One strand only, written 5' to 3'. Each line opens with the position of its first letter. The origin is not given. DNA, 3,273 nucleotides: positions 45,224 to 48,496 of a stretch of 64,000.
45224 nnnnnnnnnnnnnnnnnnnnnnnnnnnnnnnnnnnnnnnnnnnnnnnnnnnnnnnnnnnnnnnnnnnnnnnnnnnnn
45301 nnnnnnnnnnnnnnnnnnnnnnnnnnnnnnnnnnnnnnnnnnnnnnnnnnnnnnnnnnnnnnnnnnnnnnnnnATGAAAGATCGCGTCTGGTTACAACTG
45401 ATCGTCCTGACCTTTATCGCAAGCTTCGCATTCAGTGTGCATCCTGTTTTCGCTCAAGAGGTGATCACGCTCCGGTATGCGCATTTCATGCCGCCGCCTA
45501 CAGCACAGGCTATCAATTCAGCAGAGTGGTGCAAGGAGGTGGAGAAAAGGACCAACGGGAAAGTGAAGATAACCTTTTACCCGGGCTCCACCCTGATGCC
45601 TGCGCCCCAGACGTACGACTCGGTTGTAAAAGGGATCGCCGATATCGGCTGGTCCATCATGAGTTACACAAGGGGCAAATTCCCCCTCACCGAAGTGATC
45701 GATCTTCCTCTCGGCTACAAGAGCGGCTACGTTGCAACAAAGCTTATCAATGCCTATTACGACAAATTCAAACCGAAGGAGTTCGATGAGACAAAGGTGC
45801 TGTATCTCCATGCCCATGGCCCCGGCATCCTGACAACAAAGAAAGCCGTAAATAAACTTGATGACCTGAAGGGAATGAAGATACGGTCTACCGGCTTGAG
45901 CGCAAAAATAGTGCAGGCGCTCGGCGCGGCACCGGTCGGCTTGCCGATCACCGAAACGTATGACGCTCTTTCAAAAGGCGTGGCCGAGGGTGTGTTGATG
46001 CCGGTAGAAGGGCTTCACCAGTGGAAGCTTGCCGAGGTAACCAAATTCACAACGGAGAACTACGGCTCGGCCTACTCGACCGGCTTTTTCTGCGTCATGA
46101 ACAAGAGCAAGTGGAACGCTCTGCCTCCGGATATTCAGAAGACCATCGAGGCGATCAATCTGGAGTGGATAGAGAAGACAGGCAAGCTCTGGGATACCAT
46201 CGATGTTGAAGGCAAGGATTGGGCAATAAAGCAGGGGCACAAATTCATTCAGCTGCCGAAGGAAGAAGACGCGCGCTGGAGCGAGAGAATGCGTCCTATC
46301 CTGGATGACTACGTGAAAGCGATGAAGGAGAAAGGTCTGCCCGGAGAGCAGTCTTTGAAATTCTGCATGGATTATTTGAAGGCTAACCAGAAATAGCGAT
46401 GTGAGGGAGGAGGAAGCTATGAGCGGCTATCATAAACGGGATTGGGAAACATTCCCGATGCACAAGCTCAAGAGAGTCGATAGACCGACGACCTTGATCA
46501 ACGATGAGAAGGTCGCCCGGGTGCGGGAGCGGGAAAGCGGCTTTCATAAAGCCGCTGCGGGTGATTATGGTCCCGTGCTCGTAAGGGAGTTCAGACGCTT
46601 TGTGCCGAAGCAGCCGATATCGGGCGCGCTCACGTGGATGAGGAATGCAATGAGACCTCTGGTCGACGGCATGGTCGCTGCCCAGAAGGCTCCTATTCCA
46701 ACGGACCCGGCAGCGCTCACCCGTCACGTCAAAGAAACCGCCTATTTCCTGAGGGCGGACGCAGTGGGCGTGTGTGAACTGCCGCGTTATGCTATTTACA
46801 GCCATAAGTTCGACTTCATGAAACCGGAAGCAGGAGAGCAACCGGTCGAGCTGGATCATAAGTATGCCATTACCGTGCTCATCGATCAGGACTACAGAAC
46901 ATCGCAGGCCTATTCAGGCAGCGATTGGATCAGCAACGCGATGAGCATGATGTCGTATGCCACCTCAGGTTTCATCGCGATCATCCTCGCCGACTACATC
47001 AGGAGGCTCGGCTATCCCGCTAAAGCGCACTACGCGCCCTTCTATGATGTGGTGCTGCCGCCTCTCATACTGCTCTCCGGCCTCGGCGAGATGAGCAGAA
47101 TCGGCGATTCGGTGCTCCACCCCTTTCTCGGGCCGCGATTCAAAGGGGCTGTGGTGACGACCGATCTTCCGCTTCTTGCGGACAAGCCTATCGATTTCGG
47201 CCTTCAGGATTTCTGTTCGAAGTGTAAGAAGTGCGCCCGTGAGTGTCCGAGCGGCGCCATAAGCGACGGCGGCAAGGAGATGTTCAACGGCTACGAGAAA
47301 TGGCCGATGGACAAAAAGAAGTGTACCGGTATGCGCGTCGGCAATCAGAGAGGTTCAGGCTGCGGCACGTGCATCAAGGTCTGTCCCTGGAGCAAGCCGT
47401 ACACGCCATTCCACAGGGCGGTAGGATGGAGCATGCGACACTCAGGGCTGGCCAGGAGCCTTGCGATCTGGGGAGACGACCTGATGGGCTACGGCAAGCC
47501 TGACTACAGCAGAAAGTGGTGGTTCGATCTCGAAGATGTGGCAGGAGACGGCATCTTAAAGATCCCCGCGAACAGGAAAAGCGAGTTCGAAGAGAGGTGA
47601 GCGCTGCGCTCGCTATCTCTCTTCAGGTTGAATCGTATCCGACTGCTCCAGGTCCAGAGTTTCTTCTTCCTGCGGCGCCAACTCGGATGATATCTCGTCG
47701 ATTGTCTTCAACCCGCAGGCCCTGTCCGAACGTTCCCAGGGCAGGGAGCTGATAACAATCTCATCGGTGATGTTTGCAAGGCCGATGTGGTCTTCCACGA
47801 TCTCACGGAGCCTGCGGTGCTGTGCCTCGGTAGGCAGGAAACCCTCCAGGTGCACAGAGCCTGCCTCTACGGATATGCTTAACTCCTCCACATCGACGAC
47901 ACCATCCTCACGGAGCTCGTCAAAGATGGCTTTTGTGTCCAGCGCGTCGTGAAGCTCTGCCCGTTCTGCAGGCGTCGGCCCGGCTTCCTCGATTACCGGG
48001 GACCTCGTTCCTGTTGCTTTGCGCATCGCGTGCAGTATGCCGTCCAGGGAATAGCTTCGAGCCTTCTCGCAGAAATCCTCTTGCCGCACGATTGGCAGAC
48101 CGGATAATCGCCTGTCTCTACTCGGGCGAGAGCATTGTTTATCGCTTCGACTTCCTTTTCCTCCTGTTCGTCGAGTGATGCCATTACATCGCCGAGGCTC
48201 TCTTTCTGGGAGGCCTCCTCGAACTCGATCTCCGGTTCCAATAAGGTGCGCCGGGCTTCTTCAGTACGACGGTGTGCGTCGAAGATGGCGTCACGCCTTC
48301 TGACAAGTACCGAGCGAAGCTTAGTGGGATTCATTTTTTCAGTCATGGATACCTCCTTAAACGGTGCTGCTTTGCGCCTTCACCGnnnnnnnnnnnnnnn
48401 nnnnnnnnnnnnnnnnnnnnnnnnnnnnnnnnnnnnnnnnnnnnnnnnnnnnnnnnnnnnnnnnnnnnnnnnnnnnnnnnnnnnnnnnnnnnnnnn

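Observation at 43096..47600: Two cytoplasmic RdhA-family paralogs with a GntR regulator and an orphan TRAP binding protein, and no RdhB anchor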

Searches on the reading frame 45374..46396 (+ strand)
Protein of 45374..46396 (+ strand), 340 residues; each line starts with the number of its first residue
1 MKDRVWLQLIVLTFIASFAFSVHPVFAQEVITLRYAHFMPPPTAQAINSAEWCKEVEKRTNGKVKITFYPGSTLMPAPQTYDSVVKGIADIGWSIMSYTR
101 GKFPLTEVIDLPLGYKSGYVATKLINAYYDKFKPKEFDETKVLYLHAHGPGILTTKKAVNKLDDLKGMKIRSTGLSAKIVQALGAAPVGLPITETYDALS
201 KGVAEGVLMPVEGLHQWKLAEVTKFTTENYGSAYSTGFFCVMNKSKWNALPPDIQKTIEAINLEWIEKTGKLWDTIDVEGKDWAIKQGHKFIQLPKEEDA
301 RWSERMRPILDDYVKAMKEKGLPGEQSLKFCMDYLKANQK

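Call 3: search_protein_families(library=pfam, proteins=[window:45374-46396:+], max_evalue=0.01)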
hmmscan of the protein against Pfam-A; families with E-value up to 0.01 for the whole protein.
window:45374-46396:+ (340 aa): 1 family
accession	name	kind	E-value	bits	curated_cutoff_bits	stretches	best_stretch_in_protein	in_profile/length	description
PF03480.18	DctP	-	3.3e-48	164.9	23.4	1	36-313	2-283/286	Bacterial extracellular solute-binding protein, family 7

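Call 4: search_protein_families(library=ncbifam, proteins=[window:45374-46396:+], max_evalue=0.01)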
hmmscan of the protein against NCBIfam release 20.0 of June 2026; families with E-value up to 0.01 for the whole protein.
window:45374-46396:+ (340 aa): 2 families
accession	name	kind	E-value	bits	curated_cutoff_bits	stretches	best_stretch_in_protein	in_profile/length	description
TIGR00787.1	dctP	subfamily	2e-31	109.4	175.05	1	36-262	2-231/257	DctP family TRAP transporter solute-binding subunit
NF037995.1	TRAP_S1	subfamily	2.2e-30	105.9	50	1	36-302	3-271/271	TRAP transporter substrate-binding protein DctP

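Call 20: search_solved_structures(query=window:45374-46396:+, max_evalue=0.00001, show_alignments=1)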
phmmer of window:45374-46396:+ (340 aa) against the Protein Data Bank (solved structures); distinct sequences matched with E-value up to 0.00001: 97 (the best 60 are shown).
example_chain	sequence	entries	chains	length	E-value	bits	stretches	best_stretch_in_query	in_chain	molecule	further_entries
4n6d_A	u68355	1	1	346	1.7e-61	211.3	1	12-327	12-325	TRAP dicarboxylate transporter-DctP subunit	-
4pgn_A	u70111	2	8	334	3.2e-50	174.3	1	28-337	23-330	Extracellular solute-binding protein, family 7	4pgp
4nap_A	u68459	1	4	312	5.4e-50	173.5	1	30-337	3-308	Extracellular solute-binding protein, family 7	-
5i5p_A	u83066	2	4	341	1.4e-45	159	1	29-336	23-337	TRAP TRANSPORTER SOLUTE BINDING PROTEIN | TRAP solute Binding Protein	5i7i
5im2_A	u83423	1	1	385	5.6e-45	157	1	18-330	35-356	Twin-arginine translocation pathway signal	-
5iga_A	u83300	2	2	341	2.5e-44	154.9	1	29-336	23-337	TRAP TRANSPORTER SOLUTE BINDING PROTEIN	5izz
7nr2_AAA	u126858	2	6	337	3.9e-43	150.9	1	31-327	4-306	TRAP dicarboxylate transporter, DctP subunit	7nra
7nsw_AAA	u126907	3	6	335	1.7e-42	148.9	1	31-326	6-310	TRAP dicarboxylate transporter-DctP subunit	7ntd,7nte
7nrr_AAA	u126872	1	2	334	1.9e-42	148.7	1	31-326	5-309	TRAP dicarboxylate transporter-DctP subunit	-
4p56_A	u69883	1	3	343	1.6e-37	132.5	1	28-329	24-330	Putative extracellular solute-binding protein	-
7nqg_AAA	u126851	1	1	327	2.8e-33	118.5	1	34-321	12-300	TrapT family, dctP subunit, C4-dicarboxylate periplasmic binding protein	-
8t9t_A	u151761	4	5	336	9e-22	80.7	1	25-313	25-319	Isethionate-binding periplasmic protein DctP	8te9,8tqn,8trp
4p47_A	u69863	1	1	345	1.4e-20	76.8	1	35-315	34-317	TRAP dicarboxylate transporter, DctP subunit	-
4ovs_A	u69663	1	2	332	6.5e-19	71.3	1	31-321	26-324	TRAP dicarboxylate transporter, DctP subunit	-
4mco_A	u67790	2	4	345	2e-18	69.7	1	51-307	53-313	TRAP dicarboxylate transporter-DctP subunit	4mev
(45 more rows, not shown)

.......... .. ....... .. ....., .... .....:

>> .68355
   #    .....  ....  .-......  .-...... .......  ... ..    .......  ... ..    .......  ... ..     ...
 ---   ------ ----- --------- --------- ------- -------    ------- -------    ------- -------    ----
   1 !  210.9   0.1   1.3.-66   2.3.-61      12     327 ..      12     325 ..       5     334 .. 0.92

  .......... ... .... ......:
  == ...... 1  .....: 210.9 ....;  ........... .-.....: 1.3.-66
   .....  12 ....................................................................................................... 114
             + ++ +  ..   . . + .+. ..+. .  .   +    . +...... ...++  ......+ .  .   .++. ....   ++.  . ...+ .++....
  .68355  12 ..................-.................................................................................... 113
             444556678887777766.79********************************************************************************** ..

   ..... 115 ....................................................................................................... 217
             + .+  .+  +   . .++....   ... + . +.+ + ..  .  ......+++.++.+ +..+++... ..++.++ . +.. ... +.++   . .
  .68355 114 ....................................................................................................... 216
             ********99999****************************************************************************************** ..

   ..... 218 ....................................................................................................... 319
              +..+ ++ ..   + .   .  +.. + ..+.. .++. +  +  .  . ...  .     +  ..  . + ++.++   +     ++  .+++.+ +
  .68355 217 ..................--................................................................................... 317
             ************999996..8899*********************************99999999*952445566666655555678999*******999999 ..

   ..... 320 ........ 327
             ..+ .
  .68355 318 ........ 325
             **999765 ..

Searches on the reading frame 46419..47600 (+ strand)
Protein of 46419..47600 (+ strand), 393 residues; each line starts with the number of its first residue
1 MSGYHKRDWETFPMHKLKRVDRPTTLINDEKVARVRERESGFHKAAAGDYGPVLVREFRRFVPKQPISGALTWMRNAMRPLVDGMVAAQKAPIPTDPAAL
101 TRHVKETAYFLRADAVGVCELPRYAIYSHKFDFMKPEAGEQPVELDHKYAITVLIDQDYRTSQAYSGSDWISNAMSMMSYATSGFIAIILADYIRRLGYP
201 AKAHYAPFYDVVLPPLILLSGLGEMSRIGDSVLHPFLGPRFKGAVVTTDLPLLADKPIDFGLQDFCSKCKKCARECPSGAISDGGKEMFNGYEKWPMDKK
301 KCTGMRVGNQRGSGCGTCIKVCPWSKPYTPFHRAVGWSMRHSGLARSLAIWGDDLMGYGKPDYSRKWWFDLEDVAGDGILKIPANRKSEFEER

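Call 3: search_protein_families(library=pfam, proteins=[window:46419-47600:+], max_evalue=0.01)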
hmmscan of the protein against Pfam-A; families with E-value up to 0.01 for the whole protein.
window:46419-47600:+ (393 aa): 8 families
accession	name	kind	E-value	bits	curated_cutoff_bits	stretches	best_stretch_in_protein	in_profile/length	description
PF13484.11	Fer4_16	-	2.6e-08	34.9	30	1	266-324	2-65/66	4Fe-4S double cluster binding domain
PF12838.12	Fer4_7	-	5.1e-08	33.7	27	1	266-324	2-50/52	4Fe-4S dicluster domain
PF00037.32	Fer4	-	1.9e-06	27.8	21.1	1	264-282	6-24/24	4Fe-4S binding domain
PF12837.12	Fer4_6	-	1e-05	25.7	25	0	264-281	7-24/24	4Fe-4S binding domain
PF13237.11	Fer4_10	-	3.1e-05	24.3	25.5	0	264-304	7-44/53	4Fe-4S dicluster domain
PF13187.11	Fer4_9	-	6.5e-05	23.3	27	1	266-323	2-48/52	4Fe-4S dicluster domain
PF12798.12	Fer4_3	-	0.0014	19.7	27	0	314-324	3-13/15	4Fe-4S binding domain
PF14697.11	Fer4_21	-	0.0019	18.7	35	0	263-324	5-53/59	4Fe-4S dicluster domain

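Call 4: search_protein_families(library=ncbifam, proteins=[window:46419-47600:+], max_evalue=0.01)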
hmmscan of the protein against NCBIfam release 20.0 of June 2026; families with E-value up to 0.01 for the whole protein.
window:46419-47600:+ (393 aa): 11 families
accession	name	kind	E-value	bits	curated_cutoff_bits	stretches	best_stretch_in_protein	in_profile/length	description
TIGR02486.1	RDH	subfamily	1.8e-57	195.6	160.35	1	146-359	86-314/314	reductive dehalogenase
TIGR00276.1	TIGR00276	equivalog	2.5e-05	23.4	200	1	246-328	165-247/337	tRNA epoxyqueuosine(34) reductase QueG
NF033683.1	di_4Fe-4S_YfhL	equivalog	3.9e-05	23.9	86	1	263-324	6-56/80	YfhL family 4Fe-4S dicluster ferredoxin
NF058577.1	FdxA_fam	equivalog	9.5e-05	22.5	65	1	262-324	5-50/52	4Fe-4S ferredoxin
NF040864.1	HgcB_ferredoxin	equivalog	0.00033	20.5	99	0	263-282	43-62/93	mercury methylation ferredoxin HgcB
TIGR04270.1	Rama_corrin_act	subfamily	0.0016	16.9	500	1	264-324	478-524/534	methylamine methyltransferase corrinoid protein reductive activase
NF004537.0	PRK05888.1-3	equivalog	0.0017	17.9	163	1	264-323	68-126/204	NADH-quinone oxidoreductase subunit NuoI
NF004546.0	PRK05888.3-3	equivalog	0.0017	17.8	260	1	264-332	64-130/196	NADH-quinone oxidoreductase subunit NuoI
TIGR01971.1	NuoI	subfamily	0.0022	17.6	113.05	1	263-324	41-95/121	NADH-quinone oxidoreductase, chain I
NF042909.1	FMH_DH_FwdF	exception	0.0039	16.4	375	1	264-324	178-239/336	tungsten-dependent formylmethanofuran dehydrogenase subunit FwdF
NF038196.1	ferrodoxin_EFR1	subfamily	0.0054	16.8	75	0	257-283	177-203/242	EFR1 family ferrodoxin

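Call 55: find_encoding_contigs(protein=window:46419-47600:+, flank=10000, max_places=4)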
Protein window:46419-47600:+ (393 aa): no gene with exactly this product is on record in the collection.

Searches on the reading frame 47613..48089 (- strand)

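Call 7: search_protein_families(library=pfam, proteins=[window:47613-48089:-], max_evalue=0.001)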
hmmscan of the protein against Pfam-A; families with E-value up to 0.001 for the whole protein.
window:47613-48089:- (158 aa): 1 family
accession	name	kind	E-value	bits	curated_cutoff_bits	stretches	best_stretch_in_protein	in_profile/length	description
PF04972.22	BON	-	7.6e-07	29.8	27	1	48-113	2-67/69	BON domain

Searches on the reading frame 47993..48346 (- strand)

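Call 77: search_protein_families(library=pfam, proteins=[window:47993-48346:-], max_evalue=0.001)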
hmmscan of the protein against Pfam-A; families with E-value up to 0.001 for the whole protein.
window:47993-48346:- (117 aa): 1 family
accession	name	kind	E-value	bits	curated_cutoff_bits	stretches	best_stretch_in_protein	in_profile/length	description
PF01258.23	zf-dskA_traR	-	1.6e-09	38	24.9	1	79-114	1-36/36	Prokaryotic dksA/traR C4-type zinc finger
